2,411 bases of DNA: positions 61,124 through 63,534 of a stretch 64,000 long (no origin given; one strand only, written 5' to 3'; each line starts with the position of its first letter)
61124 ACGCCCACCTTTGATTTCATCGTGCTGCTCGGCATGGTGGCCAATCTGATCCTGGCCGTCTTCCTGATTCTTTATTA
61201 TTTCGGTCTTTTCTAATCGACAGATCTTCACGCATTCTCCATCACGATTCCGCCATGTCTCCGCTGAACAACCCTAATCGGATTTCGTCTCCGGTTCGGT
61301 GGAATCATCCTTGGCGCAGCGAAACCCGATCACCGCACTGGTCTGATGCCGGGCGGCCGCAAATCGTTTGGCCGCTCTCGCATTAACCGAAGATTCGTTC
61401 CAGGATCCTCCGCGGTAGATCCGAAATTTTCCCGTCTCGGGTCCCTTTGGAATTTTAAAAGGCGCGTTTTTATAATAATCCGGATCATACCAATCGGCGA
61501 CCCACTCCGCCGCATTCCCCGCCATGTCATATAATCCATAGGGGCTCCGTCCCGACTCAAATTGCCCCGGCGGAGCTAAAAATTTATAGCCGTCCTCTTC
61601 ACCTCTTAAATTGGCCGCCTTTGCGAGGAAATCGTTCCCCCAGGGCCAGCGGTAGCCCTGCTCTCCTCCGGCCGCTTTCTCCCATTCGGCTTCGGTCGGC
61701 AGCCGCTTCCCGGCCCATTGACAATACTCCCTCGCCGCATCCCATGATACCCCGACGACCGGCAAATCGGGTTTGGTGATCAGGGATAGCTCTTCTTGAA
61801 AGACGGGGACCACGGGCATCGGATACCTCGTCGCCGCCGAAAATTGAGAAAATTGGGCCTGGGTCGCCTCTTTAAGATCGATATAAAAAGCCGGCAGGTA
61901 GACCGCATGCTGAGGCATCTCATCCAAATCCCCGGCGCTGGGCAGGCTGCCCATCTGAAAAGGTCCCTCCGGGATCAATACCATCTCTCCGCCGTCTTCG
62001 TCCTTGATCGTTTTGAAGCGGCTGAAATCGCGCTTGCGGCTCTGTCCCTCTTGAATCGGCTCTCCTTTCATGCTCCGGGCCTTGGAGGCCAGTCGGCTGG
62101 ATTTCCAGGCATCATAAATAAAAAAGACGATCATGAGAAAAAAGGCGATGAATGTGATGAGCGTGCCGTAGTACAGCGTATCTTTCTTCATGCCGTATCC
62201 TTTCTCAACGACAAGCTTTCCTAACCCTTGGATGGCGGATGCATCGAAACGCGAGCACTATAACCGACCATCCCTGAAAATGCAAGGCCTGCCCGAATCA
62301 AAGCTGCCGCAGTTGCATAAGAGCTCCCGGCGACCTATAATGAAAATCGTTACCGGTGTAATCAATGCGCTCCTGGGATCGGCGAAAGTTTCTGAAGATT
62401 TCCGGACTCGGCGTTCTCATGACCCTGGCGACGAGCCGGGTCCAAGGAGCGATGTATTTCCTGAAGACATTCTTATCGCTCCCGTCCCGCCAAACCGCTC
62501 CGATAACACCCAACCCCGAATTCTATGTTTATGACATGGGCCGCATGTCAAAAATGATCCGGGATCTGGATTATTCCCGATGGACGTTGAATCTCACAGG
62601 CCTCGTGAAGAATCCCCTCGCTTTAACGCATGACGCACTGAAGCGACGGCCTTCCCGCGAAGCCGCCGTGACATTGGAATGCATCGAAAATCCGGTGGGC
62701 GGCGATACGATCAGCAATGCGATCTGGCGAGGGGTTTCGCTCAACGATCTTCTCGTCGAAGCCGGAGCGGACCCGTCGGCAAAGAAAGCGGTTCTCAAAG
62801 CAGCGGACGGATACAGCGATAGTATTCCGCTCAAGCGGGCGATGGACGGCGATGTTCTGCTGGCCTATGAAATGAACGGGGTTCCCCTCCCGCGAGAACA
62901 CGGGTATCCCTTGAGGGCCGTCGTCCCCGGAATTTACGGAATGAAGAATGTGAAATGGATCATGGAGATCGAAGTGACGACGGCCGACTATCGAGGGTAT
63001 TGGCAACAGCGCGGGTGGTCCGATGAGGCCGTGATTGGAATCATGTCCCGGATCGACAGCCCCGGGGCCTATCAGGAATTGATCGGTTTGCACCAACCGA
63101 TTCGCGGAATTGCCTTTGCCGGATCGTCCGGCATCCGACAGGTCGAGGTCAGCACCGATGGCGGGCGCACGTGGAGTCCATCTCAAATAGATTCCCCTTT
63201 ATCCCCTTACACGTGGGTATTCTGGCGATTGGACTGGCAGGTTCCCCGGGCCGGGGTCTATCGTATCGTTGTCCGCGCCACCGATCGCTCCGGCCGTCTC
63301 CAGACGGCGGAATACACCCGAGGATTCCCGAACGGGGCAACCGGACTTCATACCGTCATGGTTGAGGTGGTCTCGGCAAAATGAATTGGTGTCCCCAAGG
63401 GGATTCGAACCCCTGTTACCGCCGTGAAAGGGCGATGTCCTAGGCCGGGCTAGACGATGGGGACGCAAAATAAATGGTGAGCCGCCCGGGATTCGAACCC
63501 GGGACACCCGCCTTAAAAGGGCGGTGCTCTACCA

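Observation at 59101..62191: Two membrane-anchored FGE-sulfatase paralogues bracket three tandem 'YTGAVF' small membrane peptides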

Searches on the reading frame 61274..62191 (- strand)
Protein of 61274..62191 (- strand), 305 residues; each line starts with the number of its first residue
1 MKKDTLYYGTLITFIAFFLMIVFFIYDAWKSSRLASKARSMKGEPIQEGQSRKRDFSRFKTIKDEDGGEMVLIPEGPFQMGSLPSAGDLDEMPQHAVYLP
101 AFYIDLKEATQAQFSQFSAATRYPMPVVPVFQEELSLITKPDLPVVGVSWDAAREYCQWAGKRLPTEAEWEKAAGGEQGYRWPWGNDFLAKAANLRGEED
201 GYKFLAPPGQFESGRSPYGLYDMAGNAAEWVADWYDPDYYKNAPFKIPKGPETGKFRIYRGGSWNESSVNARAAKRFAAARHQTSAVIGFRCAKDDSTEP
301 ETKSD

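Call 3: search_protein_families(library=pfam, proteins=[window:61274-62191:-], max_evalue=1)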
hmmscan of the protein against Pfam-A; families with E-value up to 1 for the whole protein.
window:61274-62191:- (305 aa): 1 family
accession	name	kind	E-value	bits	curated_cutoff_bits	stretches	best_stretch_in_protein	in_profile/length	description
PF03781.23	FGE-sulfatase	-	4e-57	194.2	23.3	1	69-294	4-255/255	Sulfatase-modifying factor enzyme 1-like domain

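Call 5: search_protein_families(library=ncbifam, proteins=[window:61274-62191:-], max_evalue=1)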
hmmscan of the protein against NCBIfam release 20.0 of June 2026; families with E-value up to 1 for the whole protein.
window:61274-62191:- (305 aa): 8 families
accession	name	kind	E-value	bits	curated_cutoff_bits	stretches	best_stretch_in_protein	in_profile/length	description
TIGR03525.2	GldK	equivalog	5.3e-29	101.7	350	2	142-295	219-406/408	T9SS ring complex lipoprotein PorK/GldK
NF051459.1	pyoverdine_PvdO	equivalog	9.2e-24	84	500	1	59-295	27-279/280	dihydropyoverdine dehydrogenase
TIGR03440.2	egtB_TIGR03440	equivalog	4.6e-22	78.7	360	2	140-293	271-413/413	ergothioneine biosynthesis protein EgtB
NF041186.1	SenA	equivalog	1.9e-21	76.9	420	2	140-293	268-381/382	selenoneine synthase SenA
TIGR03524.1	GldJ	equivalog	1.7e-15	56.7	458.2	3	217-237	347-367/559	gliding motility lipoprotein GldJ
TIGR03530.1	GldJ_short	equivalog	6.5e-09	35.2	382.9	1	215-294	297-390/396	gliding motility lipoprotein GldJ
TIGR02171.1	Fb_sc_TIGR02171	subfamily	7.6e-07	27.5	544.35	1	160-292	157-279/912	TIGR02171 family lipoprotein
TIGR04344.1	ovoA_Nterm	equivalog_domain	0.0005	19.1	400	1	146-292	298-443/444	5-histidylcysteine sulfoxide synthase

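Call 84: search_protein_families(library=padloc, proteins=[window:61274-62191:-], max_evalue=0.01)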
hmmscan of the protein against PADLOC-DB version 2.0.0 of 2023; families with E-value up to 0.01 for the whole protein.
window:61274-62191:- (305 aa): 0 families

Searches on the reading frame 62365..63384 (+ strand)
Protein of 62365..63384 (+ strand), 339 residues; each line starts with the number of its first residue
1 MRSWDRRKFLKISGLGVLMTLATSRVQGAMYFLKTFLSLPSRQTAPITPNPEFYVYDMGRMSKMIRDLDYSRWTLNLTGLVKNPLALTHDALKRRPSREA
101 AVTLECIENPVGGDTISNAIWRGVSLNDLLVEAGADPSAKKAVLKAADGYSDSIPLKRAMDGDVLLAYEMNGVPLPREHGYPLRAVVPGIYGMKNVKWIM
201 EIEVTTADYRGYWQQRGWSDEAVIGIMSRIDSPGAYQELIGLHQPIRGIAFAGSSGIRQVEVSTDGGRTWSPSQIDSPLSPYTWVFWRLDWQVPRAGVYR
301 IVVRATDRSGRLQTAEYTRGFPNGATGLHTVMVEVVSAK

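Call 3: search_protein_families(library=pfam, proteins=[window:62365-63384:+], max_evalue=1)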
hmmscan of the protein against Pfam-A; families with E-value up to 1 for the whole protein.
window:62365-63384:+ (339 aa): 3 families
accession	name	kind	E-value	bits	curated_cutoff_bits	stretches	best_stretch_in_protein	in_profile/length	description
PF00174.25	Oxidored_molyb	-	4.7e-49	166.6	24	1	67-213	6-169/169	Oxidoreductase molybdopterin binding domain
PF03404.22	Mo-co_dimer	-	1.8e-09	38.2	22.7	1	245-317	32-118/138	Mo-co oxidoreductase dimerisation domain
PF02012.26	BNR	-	0.016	15.5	27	1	262-272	2-12/12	BNR/Asp-box repeat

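Call 5: search_protein_families(library=ncbifam, proteins=[window:62365-63384:+], max_evalue=1)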
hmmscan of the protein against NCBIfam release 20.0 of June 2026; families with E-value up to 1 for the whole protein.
window:62365-63384:+ (339 aa): 6 families
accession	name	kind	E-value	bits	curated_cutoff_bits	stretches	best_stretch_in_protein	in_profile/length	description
NF052245.1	SorA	equivalog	6.9e-46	156.7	600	2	45-217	68-258/396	SorA family sulfite dehydrogenase catalytic subunit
TIGR04555.1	sulfite_DH_soxC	equivalog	2.8e-41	141.8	420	1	47-315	87-375/408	sulfite dehydrogenase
NF052247.1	SorT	equivalog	1.1e-31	110.1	570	1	152-334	192-386/387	SorT family sulfite dehydrogenase catalytic subunit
NF003767.0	PRK05363.1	equivalog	1.9e-16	60.3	207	2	149-216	190-257/320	protein-methionine-sulfoxide reductase catalytic subunit MsrP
NF041762.1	diheme_GEGP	equivalog_domain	0.012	14.8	300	1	119-160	158-200/359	GEGP motif-containing diheme protein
NF041940.1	choice_anch_X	domain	0.17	11.7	25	0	290-305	22-37/37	choice-of-anchor X domain-containing protein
